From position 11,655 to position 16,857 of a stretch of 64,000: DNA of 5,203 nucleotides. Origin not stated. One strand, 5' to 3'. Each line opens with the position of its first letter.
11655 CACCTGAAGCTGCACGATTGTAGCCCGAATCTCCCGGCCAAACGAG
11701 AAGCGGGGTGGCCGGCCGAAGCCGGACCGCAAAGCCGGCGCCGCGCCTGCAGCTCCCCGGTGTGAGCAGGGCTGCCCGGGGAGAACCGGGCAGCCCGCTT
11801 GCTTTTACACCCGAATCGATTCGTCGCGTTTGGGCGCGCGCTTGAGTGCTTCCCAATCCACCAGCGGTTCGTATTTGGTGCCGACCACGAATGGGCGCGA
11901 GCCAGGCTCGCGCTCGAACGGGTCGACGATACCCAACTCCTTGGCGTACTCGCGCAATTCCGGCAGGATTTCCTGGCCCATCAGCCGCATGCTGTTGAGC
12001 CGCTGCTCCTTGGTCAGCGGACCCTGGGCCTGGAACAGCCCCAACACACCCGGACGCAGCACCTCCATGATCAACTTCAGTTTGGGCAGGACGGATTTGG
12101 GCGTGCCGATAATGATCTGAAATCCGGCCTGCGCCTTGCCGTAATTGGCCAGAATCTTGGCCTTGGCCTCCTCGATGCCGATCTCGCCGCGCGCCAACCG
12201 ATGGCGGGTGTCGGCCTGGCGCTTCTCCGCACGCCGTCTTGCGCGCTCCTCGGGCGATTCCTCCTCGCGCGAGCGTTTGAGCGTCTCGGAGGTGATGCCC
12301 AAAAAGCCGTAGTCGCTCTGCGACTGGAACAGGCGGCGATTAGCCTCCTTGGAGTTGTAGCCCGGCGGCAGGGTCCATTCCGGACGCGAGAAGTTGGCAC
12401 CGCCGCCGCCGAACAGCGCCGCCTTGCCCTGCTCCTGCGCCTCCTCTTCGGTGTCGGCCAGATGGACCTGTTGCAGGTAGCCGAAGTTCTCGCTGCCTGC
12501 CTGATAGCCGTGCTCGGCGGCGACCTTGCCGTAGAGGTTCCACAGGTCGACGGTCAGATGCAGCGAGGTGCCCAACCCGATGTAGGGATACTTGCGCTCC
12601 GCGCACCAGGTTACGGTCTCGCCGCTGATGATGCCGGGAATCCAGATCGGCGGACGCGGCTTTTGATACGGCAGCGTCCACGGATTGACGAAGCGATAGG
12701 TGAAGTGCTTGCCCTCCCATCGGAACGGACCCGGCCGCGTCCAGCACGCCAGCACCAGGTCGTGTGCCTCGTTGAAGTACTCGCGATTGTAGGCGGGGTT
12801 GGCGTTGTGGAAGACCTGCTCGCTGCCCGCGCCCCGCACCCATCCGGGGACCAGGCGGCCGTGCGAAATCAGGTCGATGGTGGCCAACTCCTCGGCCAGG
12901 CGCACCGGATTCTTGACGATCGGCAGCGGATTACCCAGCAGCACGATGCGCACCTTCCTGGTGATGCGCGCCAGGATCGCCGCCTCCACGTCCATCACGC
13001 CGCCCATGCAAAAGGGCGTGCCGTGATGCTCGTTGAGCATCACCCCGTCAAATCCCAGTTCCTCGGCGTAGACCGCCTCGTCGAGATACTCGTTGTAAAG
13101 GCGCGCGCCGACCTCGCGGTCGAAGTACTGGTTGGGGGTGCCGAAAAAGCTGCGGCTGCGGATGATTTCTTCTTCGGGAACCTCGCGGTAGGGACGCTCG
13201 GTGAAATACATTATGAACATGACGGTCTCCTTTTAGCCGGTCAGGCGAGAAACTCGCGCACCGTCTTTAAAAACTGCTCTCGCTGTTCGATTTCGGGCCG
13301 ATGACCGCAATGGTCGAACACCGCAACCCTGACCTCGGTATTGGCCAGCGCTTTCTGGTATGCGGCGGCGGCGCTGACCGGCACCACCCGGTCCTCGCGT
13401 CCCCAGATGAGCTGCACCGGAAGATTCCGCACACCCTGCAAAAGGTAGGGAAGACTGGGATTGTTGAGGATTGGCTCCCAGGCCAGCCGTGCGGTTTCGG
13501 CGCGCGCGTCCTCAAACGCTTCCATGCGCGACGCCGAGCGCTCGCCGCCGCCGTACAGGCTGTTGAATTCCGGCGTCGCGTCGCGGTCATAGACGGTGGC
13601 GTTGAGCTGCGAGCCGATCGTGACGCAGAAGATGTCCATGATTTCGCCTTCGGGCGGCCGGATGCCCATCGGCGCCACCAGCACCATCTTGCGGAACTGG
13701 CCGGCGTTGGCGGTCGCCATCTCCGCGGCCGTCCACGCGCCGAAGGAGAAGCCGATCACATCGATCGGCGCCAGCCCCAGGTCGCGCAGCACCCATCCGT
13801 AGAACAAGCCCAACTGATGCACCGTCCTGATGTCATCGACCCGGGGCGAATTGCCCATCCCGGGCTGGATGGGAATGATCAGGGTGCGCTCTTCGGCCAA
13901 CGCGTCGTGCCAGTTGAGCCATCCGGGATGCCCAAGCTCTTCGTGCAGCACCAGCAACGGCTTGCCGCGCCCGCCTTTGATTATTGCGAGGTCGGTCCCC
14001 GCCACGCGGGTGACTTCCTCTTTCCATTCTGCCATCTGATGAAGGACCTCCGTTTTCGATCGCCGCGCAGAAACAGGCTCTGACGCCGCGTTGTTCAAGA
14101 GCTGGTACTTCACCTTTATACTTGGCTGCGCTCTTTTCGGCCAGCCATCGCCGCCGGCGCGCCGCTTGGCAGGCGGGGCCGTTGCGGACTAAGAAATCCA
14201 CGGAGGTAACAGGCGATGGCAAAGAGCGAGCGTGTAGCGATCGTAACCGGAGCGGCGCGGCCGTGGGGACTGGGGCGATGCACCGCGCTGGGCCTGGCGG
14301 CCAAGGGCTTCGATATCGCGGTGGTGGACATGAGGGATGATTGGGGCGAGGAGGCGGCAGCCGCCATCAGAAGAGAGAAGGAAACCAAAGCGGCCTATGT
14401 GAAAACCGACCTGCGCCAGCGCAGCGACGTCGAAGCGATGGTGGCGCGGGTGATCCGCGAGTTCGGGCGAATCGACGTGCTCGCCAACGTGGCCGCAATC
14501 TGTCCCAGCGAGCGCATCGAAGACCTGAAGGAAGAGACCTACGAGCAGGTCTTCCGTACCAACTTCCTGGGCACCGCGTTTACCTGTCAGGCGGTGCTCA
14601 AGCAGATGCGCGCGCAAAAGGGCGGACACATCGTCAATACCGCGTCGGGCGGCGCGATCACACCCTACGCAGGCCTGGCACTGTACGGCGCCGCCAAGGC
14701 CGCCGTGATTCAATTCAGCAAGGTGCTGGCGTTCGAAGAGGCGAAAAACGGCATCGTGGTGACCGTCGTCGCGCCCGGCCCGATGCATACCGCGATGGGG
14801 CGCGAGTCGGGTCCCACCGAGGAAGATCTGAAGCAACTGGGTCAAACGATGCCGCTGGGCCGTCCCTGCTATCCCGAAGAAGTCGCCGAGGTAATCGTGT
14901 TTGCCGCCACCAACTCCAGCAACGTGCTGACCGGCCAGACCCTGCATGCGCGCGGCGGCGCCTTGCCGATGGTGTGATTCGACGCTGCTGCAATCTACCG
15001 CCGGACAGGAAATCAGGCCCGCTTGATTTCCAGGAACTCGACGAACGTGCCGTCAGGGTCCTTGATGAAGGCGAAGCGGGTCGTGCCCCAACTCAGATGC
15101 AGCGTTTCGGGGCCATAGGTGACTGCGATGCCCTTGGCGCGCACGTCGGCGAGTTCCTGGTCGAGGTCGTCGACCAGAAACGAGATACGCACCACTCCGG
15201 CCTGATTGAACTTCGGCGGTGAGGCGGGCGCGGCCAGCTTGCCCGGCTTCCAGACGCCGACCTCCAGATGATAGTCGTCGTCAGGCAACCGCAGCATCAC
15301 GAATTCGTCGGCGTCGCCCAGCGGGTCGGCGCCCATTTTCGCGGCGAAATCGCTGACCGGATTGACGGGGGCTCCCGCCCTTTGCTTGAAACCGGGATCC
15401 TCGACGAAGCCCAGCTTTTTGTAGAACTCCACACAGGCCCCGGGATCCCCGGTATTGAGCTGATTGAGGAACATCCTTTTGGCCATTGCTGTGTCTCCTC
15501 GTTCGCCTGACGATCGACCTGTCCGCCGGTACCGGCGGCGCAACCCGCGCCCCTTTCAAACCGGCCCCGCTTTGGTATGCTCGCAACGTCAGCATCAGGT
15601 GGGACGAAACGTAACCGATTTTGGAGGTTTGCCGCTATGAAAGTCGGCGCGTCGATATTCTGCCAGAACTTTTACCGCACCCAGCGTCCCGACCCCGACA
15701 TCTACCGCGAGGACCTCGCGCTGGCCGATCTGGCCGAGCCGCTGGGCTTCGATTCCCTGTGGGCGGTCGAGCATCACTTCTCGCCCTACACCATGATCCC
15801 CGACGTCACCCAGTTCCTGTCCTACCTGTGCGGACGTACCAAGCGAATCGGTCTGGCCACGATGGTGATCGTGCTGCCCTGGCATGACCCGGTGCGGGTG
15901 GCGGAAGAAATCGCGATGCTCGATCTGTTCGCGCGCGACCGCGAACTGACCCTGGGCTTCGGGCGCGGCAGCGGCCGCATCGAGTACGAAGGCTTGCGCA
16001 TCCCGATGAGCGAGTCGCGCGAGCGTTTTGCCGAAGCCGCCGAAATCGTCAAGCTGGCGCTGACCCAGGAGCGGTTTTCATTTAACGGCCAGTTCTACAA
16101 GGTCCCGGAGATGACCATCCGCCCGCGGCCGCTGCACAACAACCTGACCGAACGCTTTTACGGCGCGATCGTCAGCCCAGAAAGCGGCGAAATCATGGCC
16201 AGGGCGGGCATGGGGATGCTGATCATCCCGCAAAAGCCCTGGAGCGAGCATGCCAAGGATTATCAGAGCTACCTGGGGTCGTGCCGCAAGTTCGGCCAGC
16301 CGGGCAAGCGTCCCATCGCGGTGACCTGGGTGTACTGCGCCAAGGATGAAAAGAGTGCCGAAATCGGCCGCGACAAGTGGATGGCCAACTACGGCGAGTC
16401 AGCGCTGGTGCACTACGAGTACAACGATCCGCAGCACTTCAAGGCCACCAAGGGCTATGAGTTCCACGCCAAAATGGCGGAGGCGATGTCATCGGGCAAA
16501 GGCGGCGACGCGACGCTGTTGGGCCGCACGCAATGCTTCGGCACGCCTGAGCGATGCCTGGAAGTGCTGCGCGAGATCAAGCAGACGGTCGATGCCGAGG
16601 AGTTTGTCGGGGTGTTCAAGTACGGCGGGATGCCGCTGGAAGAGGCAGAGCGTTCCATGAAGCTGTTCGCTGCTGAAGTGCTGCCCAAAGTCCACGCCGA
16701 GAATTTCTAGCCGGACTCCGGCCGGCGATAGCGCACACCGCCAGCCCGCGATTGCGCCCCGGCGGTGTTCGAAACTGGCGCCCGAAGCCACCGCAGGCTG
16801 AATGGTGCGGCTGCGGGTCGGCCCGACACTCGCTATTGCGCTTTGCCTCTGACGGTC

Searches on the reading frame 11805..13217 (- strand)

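Call 70: search_protein_families(library=pfam, proteins=[window:11805-13217:-], max_evalue=0.0001)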
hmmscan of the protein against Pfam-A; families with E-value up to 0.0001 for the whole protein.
window:11805-13217:- (470 aa): 1 family
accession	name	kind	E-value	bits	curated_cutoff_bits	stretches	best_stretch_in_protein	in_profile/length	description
PF00296.26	Bac_luciferase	-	9.5e-34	117.6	27.9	1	41-318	22-250/314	Luciferase-like monooxygenase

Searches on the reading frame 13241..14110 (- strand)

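Call 70: search_protein_families(library=pfam, proteins=[window:13241-14110:-], max_evalue=0.0001)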
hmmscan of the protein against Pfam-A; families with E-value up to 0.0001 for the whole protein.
window:13241-14110:- (289 aa): 3 families
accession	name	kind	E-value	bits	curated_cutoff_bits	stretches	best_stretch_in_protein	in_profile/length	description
PF00561.26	Abhydrolase_1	-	1.1e-16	61.7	25.8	2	52-152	3-105/245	alpha/beta hydrolase fold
PF12697.13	Abhydrolase_6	-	3.8e-15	57.6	26.3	1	62-281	5-215/217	Alpha/beta hydrolase family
PF12146.15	Hydrolase_4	-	2.8e-09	37.1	27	0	229-275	191-237/239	Serine aminopeptidase, S33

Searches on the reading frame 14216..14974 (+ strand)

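Call 70: search_protein_families(library=pfam, proteins=[window:14216-14974:+], max_evalue=0.0001)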
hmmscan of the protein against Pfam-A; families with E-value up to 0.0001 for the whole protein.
window:14216-14974:+ (253 aa): 3 families
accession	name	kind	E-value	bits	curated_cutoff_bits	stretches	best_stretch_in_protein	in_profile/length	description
PF13561.12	adh_short_C2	-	4.5e-53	180.7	27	1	12-248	1-234/236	Enoyl-(Acyl carrier protein) reductase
PF00106.31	adh_short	-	8.3e-53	179.2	26.6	1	6-201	1-193/195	short chain dehydrogenase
PF08659.16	KR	-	2.6e-09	37.7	22.6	1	9-189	4-177/180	KR domain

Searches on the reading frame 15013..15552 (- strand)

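Call 70: search_protein_families(library=pfam, proteins=[window:15013-15552:-], max_evalue=0.0001)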
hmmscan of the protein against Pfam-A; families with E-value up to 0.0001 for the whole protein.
window:15013-15552:- (179 aa): 1 family
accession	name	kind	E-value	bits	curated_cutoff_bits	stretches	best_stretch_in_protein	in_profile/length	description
PF00903.31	Glyoxalase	-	5e-07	30.6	20.6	1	32-173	7-121/121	Glyoxalase/Bleomycin resistance protein/Dioxygenase superfamily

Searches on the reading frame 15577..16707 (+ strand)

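Call 24: search_protein_families(library=pfam, proteins=[window:15577-16707:+], max_evalue=0.001)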
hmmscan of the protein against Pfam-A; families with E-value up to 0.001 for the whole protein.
window:15577-16707:+ (377 aa): 1 family
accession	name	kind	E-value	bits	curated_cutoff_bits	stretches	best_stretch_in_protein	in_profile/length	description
PF00296.26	Bac_luciferase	-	1.7e-49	169.3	27.9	1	27-338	5-311/314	Luciferase-like monooxygenase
